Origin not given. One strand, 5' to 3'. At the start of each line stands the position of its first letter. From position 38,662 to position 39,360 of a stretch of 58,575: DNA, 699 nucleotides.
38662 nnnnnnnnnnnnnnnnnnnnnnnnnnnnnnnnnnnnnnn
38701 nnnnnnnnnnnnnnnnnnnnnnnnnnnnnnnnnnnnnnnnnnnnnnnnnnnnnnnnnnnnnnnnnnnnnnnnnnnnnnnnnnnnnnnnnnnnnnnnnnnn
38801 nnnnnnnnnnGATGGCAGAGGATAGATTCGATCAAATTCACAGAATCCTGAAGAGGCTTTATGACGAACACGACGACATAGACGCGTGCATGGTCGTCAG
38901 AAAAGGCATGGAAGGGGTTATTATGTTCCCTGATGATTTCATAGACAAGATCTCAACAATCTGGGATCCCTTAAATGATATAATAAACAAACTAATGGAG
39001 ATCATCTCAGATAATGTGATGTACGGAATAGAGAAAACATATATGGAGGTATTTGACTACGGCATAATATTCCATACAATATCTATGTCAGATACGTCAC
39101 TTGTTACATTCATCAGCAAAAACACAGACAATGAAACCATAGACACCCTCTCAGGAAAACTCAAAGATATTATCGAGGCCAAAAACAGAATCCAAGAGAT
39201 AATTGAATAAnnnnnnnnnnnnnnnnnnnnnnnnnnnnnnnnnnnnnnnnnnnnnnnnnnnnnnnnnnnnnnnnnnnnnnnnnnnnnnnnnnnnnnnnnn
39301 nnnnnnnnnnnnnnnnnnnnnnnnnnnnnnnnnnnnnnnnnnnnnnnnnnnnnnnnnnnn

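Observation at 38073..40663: Translationally coupled KaiC-like ATPase, Roadblock-like protein and Cys-rich/CARDB transmembrane protein: candidate envelope-linked signalling module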

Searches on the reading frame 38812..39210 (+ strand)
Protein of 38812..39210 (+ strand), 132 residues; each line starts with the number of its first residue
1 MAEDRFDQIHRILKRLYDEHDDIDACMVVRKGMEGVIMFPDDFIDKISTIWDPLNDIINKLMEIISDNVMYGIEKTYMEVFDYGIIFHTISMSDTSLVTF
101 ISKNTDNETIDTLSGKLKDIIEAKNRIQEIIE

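Call 3: search_protein_families(library=pfam, proteins=[window:38812-39210:+], max_evalue=1)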
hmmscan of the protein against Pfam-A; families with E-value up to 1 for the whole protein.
window:38812-39210:+ (132 aa): 0 families

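Call 4: search_protein_families(library=ncbifam, proteins=[window:38812-39210:+], max_evalue=1)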
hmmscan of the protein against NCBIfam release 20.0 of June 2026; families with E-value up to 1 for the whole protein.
window:38812-39210:+ (132 aa): 1 family
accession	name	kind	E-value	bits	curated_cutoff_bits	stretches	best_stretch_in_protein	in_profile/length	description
TIGR01639.1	P_fal_TIGR01639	paralog_domain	0.11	12.5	25.75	1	54-73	15-34/61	Plasmodium falciparum uncharacterized domain TIGR01639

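Call 5: find_homologous_proteins(query=window:38812-39207:+, max_evalue=0.001)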
Query window:38812-39207:+ (132 aa): 3 proteins with E <= 0.001 among 10 candidates.
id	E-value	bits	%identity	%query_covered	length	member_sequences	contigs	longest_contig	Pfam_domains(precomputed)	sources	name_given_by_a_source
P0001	2.4e-79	282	100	100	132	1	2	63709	-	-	-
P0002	5.6e-49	183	61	100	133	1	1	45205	-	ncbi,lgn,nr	ncbi:MAG: hypothetical protein JW778_06715 [Candidatus Altiarchaeota archaeon]|nr:hypothetical prote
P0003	2.7e-44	168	61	100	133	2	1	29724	-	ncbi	-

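Call 7: find_encoding_contigs(protein=P0002, flank=8000, max_places=4)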
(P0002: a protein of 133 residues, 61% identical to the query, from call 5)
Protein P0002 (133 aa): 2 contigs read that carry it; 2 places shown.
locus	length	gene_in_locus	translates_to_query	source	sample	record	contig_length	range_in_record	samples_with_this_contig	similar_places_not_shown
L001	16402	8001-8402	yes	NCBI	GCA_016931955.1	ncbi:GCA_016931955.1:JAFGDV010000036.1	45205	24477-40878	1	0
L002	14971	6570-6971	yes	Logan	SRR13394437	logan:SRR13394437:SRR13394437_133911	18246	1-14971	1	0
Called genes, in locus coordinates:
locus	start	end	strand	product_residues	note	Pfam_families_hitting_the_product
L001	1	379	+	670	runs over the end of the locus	PF01496:V_ATPase_I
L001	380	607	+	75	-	PF09527:ATPase_gene1 (weak)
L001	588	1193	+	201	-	-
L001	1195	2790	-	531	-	PF07549:Sec_GG (weak), PF02355:SecD_SecF_C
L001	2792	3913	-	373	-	PF02355:SecD_SecF_C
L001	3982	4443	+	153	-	PF01467:CTP_transf_like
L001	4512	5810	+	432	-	-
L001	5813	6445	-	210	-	PF02308:MgtC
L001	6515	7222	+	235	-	-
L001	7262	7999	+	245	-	PF06745:ATPase, PF13481:AAA_25 (weak), PF23442:DUF7125 (faint), PF06745:ATPase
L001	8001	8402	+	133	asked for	-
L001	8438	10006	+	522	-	PF07705:CARDB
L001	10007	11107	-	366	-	PF00999:Na_H_Exchanger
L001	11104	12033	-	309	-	PF01916:DS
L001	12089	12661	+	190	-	PF09335:VTT_dom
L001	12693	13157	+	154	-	PF17647:DUF5518 (weak), PF13240:Zn_Ribbon_1 (weak), PF13248:Zn_ribbon_3 (weak)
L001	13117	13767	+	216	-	PF01944:SpoIIM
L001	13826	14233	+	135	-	-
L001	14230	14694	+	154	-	-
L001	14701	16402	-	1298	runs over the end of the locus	PF05048:NosD, PF13229:Beta_helix, PF05048:NosD, PF13229:Beta_helix, PF05048:NosD, PF13229:Beta_helix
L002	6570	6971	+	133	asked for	-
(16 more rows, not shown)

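Call 8: find_encoding_contigs(protein=P0003, flank=8000, max_places=4)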
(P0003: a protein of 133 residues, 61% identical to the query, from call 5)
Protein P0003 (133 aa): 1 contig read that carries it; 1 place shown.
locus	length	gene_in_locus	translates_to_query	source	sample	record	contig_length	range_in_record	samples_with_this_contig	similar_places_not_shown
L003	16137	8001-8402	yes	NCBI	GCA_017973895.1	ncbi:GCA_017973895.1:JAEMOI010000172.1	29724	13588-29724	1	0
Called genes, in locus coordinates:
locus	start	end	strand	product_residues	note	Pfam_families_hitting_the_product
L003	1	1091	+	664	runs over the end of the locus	PF01496:V_ATPase_I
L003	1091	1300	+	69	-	PF09527:ATPase_gene1 (weak)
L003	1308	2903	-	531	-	PF07549:Sec_GG, PF02355:SecD_SecF_C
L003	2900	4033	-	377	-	PF02355:SecD_SecF_C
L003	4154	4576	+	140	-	PF01467:CTP_transf_like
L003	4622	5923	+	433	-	PF14403:CP_ATPgrasp_2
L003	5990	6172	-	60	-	-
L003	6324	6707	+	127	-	-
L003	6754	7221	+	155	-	-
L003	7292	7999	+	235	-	PF06745:ATPase, PF13481:AAA_25, PF23442:DUF7125 (faint), PF06745:ATPase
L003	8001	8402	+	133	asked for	-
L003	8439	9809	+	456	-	PF07705:CARDB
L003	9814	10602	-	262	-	PF00491:Arginase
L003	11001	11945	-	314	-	PF01916:DS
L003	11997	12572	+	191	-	PF09335:VTT_dom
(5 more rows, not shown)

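Call 15: search_solved_structures(query=A1, max_evalue=10, show_alignments=2)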
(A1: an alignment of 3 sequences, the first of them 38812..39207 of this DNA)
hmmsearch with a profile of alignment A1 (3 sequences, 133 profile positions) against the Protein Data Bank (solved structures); distinct sequences matched with E-value up to 10: 2.
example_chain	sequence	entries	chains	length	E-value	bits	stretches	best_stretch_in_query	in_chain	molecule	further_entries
7udj_H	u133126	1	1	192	0.039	17.2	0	97-122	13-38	De novo designed helical repeat protein RPB_PEW3_R4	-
7xg5_A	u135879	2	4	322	0.57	13.4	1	7-55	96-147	omega-transaminase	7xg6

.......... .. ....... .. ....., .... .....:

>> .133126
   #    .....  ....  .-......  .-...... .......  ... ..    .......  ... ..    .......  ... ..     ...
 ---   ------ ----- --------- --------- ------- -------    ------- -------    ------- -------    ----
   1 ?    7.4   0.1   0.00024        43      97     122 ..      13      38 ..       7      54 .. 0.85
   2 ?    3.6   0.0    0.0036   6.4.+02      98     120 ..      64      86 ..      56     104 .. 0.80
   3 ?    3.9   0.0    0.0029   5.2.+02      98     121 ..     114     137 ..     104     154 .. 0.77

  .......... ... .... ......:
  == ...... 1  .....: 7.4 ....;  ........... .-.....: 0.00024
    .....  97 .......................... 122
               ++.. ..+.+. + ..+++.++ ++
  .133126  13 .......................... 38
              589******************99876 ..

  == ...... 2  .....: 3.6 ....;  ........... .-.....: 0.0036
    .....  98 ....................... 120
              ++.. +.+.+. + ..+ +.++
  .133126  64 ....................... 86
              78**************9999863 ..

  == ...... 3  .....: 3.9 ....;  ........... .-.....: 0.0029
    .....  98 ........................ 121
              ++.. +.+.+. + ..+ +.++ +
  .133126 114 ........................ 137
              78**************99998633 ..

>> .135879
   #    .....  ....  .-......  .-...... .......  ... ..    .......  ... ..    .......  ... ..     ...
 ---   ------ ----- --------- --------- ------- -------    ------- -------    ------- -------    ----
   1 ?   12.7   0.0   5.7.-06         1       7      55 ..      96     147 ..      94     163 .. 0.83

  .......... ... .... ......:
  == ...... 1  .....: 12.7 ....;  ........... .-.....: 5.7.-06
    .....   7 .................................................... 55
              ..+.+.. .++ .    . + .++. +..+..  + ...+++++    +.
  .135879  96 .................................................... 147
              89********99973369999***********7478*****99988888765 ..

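Call 24: predict_structure(alignment_id=A1)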
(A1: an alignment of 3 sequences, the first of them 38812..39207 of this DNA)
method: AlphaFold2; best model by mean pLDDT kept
length: 132 residues; sequences in the alignment: 3
mean_pLDDT: 52.4   pTM: 0.50
mean pLDDT of the five models: 52.4, 50.7, 49.5, 48.5, 43.6
residues with pLDDT >= 90: 0; 70-90: 5; 50-70: 65; < 50: 62
segments of 3 or more residues with pLDDT < 50: 29-52, 68-85, 94-99, 102-108
pLDDT, mean of each block of 10 residues (from residue 1): 60 70 55 39 41 52 51 44 49 50 48 55 65 59
secondary structure, 60 per line:
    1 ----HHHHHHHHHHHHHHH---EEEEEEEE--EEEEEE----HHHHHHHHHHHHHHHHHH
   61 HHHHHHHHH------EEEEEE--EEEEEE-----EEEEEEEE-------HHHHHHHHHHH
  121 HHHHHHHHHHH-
elements in order: H5-19 E23-30 E33-38 H43-69 E76-81 E84-89 E95-102 H110-131

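Call 25: search_protein_representatives(alignment_id=A1)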
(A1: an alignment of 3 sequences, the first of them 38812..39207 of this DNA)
Query: 3 sequences, 133 profile positions. Proteins with E-value up to 0.001 (for the whole library): 38; up to 1e-10: 17; up to 1e-30: 3. The best 38 are listed.
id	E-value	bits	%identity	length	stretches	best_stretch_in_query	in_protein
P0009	1.1e-61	223.0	-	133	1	1-133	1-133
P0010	4.2e-36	140.1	-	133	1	1-131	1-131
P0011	2.7e-33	131.1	-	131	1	5-130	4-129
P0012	3.2e-27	111.4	-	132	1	4-132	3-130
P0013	6.7e-25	103.9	-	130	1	4-128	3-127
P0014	7.5e-24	100.5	-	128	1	7-119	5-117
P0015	2.0e-22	95.9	-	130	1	9-131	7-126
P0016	1.8e-20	89.6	-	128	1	4-115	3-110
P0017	1.9e-20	89.5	-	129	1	8-133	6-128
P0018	6.4e-18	81.3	-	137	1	6-131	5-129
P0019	2.1e-17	79.7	-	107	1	27-132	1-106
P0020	1.6e-16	76.8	-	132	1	7-132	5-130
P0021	1.1e-13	67.6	-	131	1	7-110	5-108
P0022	4.2e-13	65.7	-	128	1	6-101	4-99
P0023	8.6e-13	64.7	-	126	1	8-124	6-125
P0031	4.8e-07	46.1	-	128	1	5-93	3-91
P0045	9.7e-04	35.4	-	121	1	19-101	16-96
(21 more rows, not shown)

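Call 27: search_solved_structures(query=A2, max_evalue=10, show_alignments=3)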
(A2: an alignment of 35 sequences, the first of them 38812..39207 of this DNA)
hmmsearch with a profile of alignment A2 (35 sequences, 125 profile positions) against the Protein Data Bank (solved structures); distinct sequences matched with E-value up to 10: 11.
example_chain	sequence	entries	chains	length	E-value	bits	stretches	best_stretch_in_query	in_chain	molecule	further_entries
7p12_A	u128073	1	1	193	0.001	22.2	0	56-97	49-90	DeNovoTIM13-SB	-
6yqx_A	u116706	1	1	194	0.0025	21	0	56-97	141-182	de novo designed TIM barrel DeNovoTIM13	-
4fuw_A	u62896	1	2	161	0.26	14.5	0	74-122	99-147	Protein SLM4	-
9jue_D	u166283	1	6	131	0.36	14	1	3-123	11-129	Roadblock/LC7 domain protein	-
6h5b_B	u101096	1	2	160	0.42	13.8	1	86-124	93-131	MglB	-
6izw_B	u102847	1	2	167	0.47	13.7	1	86-124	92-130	Gliding motility protein MglB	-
3n72_A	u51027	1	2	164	0.6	13.3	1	64-103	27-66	putative activator of HSP90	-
6hjm_A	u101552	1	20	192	0.64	13.2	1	86-124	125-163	MglB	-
3ec7_A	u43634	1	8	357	0.79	12.9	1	59-117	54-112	Putative Dehydrogenase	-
1def_A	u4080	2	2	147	1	12.6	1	45-103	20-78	PEPTIDE DEFORMYLASE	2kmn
2def_A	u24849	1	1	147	1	12.6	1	45-103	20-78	PEPTIDE DEFORMYLASE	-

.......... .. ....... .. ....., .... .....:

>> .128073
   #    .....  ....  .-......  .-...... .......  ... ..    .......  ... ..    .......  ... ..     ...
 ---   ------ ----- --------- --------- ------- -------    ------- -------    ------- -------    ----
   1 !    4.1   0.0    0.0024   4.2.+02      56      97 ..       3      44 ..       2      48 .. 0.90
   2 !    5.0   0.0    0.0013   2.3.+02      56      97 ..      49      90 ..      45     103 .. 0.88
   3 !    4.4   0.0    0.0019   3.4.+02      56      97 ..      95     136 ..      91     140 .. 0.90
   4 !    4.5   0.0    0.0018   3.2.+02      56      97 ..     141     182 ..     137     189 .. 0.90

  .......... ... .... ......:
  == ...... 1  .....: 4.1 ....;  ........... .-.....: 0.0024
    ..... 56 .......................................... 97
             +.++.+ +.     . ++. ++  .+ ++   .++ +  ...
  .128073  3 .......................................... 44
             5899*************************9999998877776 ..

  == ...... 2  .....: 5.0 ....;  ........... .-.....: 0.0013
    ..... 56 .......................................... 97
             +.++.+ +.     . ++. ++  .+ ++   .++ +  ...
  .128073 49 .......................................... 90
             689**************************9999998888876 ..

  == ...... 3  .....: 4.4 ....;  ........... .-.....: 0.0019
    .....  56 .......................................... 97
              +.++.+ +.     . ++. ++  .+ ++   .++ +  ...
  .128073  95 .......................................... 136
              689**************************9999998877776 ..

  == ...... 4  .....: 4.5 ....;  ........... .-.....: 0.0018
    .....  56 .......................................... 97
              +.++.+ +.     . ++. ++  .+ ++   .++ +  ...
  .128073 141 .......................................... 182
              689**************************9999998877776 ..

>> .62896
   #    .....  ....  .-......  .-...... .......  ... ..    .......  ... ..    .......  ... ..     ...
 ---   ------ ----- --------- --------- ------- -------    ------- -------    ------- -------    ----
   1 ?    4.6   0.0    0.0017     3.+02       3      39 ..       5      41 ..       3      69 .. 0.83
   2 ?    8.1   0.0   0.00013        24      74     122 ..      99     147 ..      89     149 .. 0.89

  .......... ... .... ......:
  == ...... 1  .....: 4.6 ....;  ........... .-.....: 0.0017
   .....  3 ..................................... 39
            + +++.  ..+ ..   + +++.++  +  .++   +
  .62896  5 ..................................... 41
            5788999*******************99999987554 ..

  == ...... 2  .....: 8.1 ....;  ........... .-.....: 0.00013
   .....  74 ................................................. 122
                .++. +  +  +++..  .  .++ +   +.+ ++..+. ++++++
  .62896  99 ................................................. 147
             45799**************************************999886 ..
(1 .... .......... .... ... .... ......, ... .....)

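Call 28: search_protein_families(library=pfam, alignment_id=A2, max_evalue=1)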
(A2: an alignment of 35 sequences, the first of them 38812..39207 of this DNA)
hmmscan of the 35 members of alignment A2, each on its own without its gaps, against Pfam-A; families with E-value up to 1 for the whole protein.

A. member 1, window:38812-39207:+ (132 aa): 0 families

B. families by the number of members that match (of 35 scanned): 14 families
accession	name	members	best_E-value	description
PF05727.16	UPF0228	2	0.056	Uncharacterised protein family (UPF0228)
PF07868.16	DUF1655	1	0.034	Protein of unknown function (DUF1655)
PF08923.16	MAPKK1_Int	1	0.058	Mitogen-activated protein kinase kinase 1 interacting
PF05130.17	FlgN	1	0.077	FlgN protein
PF12687.12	DUF3801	1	0.097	Protein of unknown function (DUF3801)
PF08328.16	ASL_C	1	0.13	Adenylosuccinate lyase C-terminal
PF08734.17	GYD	1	0.13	GYD domain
PF01775.22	Ribosomal_L18A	1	0.14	Ribosomal proteins 50S-L18Ae/60S-L20/60S-L18A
PF25569.1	TPR_ZFYVE26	1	0.17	ZFYVE26-like, TPR repeats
PF18182.6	mCpol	1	0.17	minimal CRISPR polymerase domain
PF00009.33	GTP_EFTU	1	0.21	Elongation factor Tu GTP binding domain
PF07785.16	DUF1623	1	0.22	Protein of unknown function (DUF1623)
PF21503.2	Sas-6_helical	1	0.26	Centriolar protein SAS, helical domain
PF03118.21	RNA_pol_A_CTD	1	0.33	Bacterial RNA polymerase, alpha chain C terminal domain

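Call 29: find_homologous_proteins(query=A2, max_evalue=0.001)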
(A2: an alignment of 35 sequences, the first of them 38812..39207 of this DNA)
Query A2 (35 sequences) (132 aa, profile of the alignment): 8 proteins with E <= 0.001 among 2143 candidates.
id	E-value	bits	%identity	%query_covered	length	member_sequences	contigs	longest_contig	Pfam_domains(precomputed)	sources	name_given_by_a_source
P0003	1.7e-42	162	61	100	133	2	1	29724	-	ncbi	-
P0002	1.0e-39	153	61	100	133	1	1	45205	-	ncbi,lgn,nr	ncbi:MAG: hypothetical protein JW778_06715 [Candidatus Altiarchaeota archaeon]|nr:hypothetical prote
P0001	3.1e-39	152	100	100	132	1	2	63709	-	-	-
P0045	3.4e-30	122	26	61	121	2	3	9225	-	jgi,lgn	jgi:predicted regulator of Ras-like GTPase activity (Roadblock/LC7/MglB family)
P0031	5.6e-27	112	23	67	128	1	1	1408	-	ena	-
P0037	4.8e-26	109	18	64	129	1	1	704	-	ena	-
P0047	5.4e-25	106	26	93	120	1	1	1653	-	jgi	-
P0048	5.8e-23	99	22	66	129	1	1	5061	-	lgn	-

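Call 34: find_related_loci(query=A3, collection=genome_contigs, flank=5000)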
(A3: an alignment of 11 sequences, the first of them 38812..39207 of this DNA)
Query A3 (132 aa) in genome_contigs; peptide patterns used: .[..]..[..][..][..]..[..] (x = any residue, [..] = any of these).
17 stretches matched a pattern; 12 encode a relative of the query (tblastn E <= 1e-3); 12 distinct loci.
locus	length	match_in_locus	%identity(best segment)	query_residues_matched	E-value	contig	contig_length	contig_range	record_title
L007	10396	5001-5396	61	1-132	1e-56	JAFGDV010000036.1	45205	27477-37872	MAG: Candidatus Altiarchaeota archaeon isolate Zod_Metabat.1191 k87_11772847, whole genome shotgun sequence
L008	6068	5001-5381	37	5-132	7e-26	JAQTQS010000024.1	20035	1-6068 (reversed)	MAG: Candidatus Altiarchaeota archaeon isolate STB_145 NODE_6102_length_20035_cov_2.920233_Sandtown_B, whole genome shot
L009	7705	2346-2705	37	7-122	2e-24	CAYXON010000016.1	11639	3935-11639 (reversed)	MAG TPA_asm: uncultured archaeon isolate SRP178699_co1_62 genome assembly, contig: NODE_7487_length_11639_cov_4.336930,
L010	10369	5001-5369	34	5-130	9e-24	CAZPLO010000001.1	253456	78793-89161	MAG TPA_asm: uncultured archaeon isolate binchicken_co17_325 genome assembly, contig: NODE_56_length_253456_cov_7.846713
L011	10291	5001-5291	35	7-103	6e-23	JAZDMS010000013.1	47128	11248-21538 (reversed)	MAG: Candidatus Altiarchaeota archaeon isolate MEGAHIT-group-0.671 k141_6731113, whole genome shotgun sequence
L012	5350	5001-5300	32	3-102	2e-17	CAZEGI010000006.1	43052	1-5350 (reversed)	MAG TPA_asm: uncultured archaeon isolate SRP098346_co1_96 genome assembly, contig: NODE_470_length_43052_cov_41.670465,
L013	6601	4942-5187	34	21-102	6e-16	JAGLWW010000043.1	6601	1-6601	MAG: Candidatus Aenigmatarchaeota archaeon isolate RS_12_33 ZL285.bin.33.fa_43, whole genome shotgun sequence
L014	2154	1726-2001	33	20-112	1e-11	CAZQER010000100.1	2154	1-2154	MAG TPA_asm: uncultured archaeon isolate binchicken_co6_257 genome assembly, contig: NODE_76235_length_2154_cov_9.381134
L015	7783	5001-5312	31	21-132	8e-9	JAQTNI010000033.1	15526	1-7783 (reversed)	MAG: Candidatus ainarchaeum sp. isolate STA_60 NODE_7326_length_15526_cov_3.417105_Sandtown_A, whole genome shotgun sequ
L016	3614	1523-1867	26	7-131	2e-7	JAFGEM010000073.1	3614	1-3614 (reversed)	MAG: Candidatus Iainarchaeum archaeon isolate Zod_Metabat.1228 k87_7595660, whole genome shotgun sequence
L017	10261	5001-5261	33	12-98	8e-7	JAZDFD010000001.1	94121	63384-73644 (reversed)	MAG: Candidatus Iainarchaeum archaeon isolate MEGAHIT-group-0.184 k141_12772035, whole genome shotgun sequence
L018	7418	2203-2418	26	25-98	5e-5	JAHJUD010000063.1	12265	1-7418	MAG: Candidatus Micrarchaeota archaeon isolate OS_PC_MetaG.mb.82 OS_PC_MetaG.mb.82_k141_222447, whole genome shotgun seq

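Call 39: predict_structure(alignment_id=A2)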
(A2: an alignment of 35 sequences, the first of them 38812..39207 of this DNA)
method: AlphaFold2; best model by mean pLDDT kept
length: 132 residues; sequences in the alignment: 35
mean_pLDDT: 91.7   pTM: 0.86
mean pLDDT of the five models: 91.7, 91.5, 91.3, 90.2, 88.9
residues with pLDDT >= 90: 99; 70-90: 31; 50-70: 1; < 50: 1
segments of 3 or more residues with pLDDT < 50: none
pLDDT, mean of each block of 10 residues (from residue 1): 83 96 94 89 92 95 93 93 95 93 83 89 96 88
secondary structure, 60 per line:
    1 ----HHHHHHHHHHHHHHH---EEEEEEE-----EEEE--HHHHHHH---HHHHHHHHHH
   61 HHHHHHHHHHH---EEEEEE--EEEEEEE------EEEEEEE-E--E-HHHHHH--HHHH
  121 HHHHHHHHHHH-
elements in order: H5-19 E23-29 E35-38 H41-47 H51-71 E75-80 E83-89 E96-102 H109-114 H117-131

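Call 41: fold_search(model_id=the predicted structure, library=pdb)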
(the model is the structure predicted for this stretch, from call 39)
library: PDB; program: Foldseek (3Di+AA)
matches with E <= 10: 1143; with E <= 0.001: 21
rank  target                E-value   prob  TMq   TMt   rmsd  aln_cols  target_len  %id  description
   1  9jue_F                6.6e-06  1.00  0.65  0.72   4.3       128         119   23  Roadblock3 homodimer structure from Candidatus Prometheoarchaeum syntrophicum strain MK-D1 (released 2024-10-16)
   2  9jue_B                9.6e-06  1.00  0.66  0.72   4.4       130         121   23  Roadblock3 homodimer structure from Candidatus Prometheoarchaeum syntrophicum strain MK-D1 (released 2024-10-16)
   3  9jue_E                1.3e-05  1.00  0.64  0.70   4.5       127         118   24  Roadblock3 homodimer structure from Candidatus Prometheoarchaeum syntrophicum strain MK-D1 (released 2024-10-16)
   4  9jue_C                1.6e-05  1.00  0.70  0.77   3.3       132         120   19  Roadblock3 homodimer structure from Candidatus Prometheoarchaeum syntrophicum strain MK-D1 (released 2024-10-16)
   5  9jue_A                2.3e-05  1.00  0.65  0.70   4.6       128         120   22  Roadblock3 homodimer structure from Candidatus Prometheoarchaeum syntrophicum strain MK-D1 (released 2024-10-16)
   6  6hjm_J                1.7e-04  1.00  0.66  0.69   4.4       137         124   14  Myxococcus xanthus MglB (released 2019-12-04)
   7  6izw_C                3.3e-04  1.00  0.69  0.72   3.9       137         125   16  Myxococcus xanthus MglA bound to GTP-gamma-S and MglB (released 2019-10-16)
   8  6hjm_S                3.3e-04  1.00  0.64  0.66   4.4       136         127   14  Myxococcus xanthus MglB (released 2019-12-04)
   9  6jwp_G                3.3e-04  1.00  0.62  0.44   4.5       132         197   14  crystal structure of EGOC (released 2019-12-11)
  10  7yh1_A                4.0e-04  1.00  0.62  0.69   3.4       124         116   12  Roadblock from Candidatus Prometheoarchaeum syntrophicum strain MK-D1 (released 2023-07-19)
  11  6hjm_F                4.8e-04  1.00  0.65  0.67   4.1       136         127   14  Myxococcus xanthus MglB (released 2019-12-04)
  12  7f8m_B                5.1e-04  1.00  0.62  0.67   4.1       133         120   10  Roadblock from Thorarchaeota SMTZ1-45 (released 2022-07-13)
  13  5y3a_B                5.1e-04  1.00  0.61  0.69   4.3       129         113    8  Crystal structure of Ragulator complex (p18 49-161) (released 2017-12-27)
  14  6u62_C                5.8e-04  1.00  0.61  0.32   4.1       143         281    8  Raptor-Rag-Ragulator complex (released 2019-10-30)
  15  6hjm_A                6.1e-04  1.00  0.65  0.67   4.0       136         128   14  Myxococcus xanthus MglB (released 2019-12-04)
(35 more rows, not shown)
